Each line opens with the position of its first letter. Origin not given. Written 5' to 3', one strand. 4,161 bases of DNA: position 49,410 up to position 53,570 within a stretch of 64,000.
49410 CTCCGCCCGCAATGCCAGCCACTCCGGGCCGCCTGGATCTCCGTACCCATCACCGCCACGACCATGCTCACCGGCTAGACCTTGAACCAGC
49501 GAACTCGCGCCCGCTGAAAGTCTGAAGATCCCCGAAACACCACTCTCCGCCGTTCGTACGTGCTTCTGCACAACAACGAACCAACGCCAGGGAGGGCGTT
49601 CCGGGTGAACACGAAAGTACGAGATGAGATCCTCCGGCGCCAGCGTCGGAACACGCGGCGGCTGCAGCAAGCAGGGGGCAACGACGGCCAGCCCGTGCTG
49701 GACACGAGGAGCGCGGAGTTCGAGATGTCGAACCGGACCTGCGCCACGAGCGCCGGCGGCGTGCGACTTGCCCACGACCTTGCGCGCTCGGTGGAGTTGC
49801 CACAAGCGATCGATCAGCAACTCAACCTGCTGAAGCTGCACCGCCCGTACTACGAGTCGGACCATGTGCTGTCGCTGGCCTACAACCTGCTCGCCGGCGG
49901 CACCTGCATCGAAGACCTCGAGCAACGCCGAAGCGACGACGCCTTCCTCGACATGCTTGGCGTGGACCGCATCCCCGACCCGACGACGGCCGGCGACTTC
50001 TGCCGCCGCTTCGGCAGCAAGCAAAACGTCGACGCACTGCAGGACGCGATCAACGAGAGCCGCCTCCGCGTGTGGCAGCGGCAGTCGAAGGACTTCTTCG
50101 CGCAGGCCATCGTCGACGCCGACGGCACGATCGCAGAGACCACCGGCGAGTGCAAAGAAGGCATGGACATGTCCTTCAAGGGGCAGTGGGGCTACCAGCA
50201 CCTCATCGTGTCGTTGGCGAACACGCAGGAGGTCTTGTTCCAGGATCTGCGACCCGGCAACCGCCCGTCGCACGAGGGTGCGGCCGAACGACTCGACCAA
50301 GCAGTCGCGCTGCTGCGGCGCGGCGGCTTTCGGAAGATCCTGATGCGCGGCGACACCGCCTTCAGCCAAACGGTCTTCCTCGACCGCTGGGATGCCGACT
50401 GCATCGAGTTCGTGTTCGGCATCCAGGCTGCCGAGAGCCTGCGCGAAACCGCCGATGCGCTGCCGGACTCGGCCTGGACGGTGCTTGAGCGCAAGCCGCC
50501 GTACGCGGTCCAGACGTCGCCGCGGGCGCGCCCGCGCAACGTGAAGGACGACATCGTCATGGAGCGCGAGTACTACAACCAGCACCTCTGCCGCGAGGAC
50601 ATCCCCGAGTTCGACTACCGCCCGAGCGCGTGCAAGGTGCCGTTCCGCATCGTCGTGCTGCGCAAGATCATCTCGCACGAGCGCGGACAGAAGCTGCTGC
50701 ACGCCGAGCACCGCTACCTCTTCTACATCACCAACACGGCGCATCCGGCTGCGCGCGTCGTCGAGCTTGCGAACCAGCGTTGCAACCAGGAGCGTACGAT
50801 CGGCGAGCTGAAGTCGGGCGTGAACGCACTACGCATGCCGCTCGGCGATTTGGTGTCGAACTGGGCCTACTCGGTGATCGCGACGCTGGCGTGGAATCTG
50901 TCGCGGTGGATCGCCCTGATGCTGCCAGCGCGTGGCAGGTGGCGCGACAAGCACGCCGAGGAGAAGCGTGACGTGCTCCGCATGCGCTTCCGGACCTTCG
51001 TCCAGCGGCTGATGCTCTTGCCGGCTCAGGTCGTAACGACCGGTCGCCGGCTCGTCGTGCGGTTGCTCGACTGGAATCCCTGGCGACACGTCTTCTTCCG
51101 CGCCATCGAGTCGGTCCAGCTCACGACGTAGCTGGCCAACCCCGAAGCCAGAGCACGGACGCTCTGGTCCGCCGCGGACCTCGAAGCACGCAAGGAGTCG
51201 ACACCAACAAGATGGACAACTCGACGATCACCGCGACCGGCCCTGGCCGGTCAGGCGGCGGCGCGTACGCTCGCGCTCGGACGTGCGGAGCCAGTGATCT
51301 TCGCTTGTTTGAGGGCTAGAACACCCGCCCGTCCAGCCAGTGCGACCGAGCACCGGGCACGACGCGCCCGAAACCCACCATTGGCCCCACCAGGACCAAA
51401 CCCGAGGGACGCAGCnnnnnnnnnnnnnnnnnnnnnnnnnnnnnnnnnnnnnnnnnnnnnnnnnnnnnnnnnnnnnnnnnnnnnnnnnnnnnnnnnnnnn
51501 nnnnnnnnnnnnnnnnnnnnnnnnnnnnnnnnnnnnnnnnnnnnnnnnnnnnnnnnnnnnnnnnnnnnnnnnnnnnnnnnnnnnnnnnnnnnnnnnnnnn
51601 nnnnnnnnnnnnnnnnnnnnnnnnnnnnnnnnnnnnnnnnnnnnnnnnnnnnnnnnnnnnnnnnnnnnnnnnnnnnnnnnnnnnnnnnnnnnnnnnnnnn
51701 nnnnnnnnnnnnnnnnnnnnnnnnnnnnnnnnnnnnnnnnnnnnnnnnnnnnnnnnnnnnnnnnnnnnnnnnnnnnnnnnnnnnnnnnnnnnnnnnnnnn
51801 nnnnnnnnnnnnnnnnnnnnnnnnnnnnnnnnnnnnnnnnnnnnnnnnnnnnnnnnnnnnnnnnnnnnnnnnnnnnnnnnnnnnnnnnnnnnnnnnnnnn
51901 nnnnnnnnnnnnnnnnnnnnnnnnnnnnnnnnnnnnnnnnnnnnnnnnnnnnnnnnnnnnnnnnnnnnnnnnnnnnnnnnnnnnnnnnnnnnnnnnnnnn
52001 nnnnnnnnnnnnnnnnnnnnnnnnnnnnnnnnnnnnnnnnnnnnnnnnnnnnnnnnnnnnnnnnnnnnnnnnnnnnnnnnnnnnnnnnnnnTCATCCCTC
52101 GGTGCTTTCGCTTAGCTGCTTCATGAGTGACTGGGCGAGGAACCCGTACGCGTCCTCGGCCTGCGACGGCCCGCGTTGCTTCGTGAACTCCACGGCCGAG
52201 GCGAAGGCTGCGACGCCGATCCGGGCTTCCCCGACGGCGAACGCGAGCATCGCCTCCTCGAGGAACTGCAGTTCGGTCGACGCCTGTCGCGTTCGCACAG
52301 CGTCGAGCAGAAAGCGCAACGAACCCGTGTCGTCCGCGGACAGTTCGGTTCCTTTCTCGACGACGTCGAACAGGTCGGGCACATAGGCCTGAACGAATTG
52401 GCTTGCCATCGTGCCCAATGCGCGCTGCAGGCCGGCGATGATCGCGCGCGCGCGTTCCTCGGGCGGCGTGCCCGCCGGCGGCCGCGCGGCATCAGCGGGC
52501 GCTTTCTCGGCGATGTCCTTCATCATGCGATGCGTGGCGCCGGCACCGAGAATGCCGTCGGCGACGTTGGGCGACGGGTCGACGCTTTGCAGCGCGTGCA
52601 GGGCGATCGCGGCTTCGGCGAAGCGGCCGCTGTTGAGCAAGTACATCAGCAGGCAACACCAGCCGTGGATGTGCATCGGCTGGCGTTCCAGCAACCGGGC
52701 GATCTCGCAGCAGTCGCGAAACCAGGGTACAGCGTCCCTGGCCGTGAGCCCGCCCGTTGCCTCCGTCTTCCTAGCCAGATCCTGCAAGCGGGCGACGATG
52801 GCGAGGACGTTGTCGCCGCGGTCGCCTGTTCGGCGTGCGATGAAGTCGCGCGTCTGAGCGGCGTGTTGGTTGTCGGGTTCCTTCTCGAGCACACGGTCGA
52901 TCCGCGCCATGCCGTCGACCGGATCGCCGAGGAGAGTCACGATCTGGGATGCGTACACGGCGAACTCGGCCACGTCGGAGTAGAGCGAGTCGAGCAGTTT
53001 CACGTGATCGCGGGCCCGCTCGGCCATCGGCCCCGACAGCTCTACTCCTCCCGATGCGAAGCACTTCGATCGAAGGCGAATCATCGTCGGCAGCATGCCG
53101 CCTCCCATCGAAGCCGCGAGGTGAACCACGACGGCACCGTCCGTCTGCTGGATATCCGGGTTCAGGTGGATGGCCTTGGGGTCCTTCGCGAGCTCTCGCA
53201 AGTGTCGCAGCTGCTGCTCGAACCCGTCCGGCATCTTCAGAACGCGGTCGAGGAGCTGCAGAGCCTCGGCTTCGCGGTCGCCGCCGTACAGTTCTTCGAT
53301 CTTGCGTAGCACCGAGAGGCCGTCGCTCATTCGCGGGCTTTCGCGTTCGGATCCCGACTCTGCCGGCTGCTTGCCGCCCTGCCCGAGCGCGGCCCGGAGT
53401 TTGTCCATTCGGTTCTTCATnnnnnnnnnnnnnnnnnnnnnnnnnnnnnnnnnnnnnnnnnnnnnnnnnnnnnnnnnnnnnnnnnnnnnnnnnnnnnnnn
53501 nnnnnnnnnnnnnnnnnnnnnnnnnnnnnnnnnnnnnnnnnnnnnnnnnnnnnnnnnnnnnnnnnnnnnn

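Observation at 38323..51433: IS91-family copies carry different lengths of the same upstream gene (imuA), a signature of one-ended rolling-circle transposition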

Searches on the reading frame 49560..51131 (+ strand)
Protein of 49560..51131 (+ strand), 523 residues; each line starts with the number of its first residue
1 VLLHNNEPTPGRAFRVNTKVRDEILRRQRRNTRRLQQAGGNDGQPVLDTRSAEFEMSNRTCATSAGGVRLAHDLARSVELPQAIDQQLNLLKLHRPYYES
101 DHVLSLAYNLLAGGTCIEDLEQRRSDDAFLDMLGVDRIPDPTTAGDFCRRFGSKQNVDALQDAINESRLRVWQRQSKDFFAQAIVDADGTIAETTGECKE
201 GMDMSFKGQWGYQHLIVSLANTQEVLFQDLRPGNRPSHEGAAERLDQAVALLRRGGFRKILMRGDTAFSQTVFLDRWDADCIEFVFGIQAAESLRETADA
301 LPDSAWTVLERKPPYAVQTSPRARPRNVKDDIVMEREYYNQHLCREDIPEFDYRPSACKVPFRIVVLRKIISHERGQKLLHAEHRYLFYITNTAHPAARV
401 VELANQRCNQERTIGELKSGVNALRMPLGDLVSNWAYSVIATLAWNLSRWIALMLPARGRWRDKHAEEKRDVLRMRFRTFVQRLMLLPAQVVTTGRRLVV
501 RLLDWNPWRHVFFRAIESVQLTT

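Call 5: search_protein_families(library=pfam, proteins=[window:49560-51131:+], max_evalue=0.01)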
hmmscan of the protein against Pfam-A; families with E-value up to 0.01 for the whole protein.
window:49560-51131:+ (523 aa): 2 families
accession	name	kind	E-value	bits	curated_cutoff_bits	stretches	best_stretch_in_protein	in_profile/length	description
PF13701.12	DDE_Tnp_1_4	-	9.6e-33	113.5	34.7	1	63-520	19-431/435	Transposase DDE domain group 1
PF01609.27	DDE_Tnp_1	-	2.6e-13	50.6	23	1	184-447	6-200/200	Transposase DDE domain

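Call 7: search_protein_families(library=ncbifam, proteins=[window:49560-51131:+], max_evalue=0.01)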
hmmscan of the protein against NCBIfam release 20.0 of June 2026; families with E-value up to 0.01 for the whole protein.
window:49560-51131:+ (523 aa): 1 family
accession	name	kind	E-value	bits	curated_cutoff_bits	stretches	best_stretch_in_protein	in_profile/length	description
NF033539.1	transpos_IS1380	equivalog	1.1e-82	277.9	180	1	62-502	9-415/419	IS1380 family transposase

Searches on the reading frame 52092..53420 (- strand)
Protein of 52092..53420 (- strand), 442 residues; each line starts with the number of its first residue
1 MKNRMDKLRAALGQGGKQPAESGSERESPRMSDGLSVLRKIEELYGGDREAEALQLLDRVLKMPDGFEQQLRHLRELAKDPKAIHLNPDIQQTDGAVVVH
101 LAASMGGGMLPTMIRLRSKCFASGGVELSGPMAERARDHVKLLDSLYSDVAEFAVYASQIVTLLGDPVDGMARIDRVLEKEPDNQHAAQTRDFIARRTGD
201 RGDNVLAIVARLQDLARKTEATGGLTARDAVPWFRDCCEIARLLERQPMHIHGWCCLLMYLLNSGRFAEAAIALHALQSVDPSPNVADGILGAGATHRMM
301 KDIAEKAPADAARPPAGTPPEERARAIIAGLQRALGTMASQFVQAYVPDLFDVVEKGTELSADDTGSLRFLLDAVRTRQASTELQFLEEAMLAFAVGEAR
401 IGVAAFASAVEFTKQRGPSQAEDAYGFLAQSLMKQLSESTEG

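Call 66: search_protein_families(library=pfam, proteins=[window:52092-53420:-], max_evalue=0.05)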
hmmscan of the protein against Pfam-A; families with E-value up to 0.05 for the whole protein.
window:52092-53420:- (442 aa): 2 families
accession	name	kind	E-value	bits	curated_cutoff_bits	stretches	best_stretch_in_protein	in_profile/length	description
PF13428.12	TPR_14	-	0.039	15.1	23.5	0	257-283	7-33/44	Tetratricopeptide repeat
PF19979.4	DUF6415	-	0.039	15.1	27.5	0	294-337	25-68/95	Family of unknown function (DUF6415)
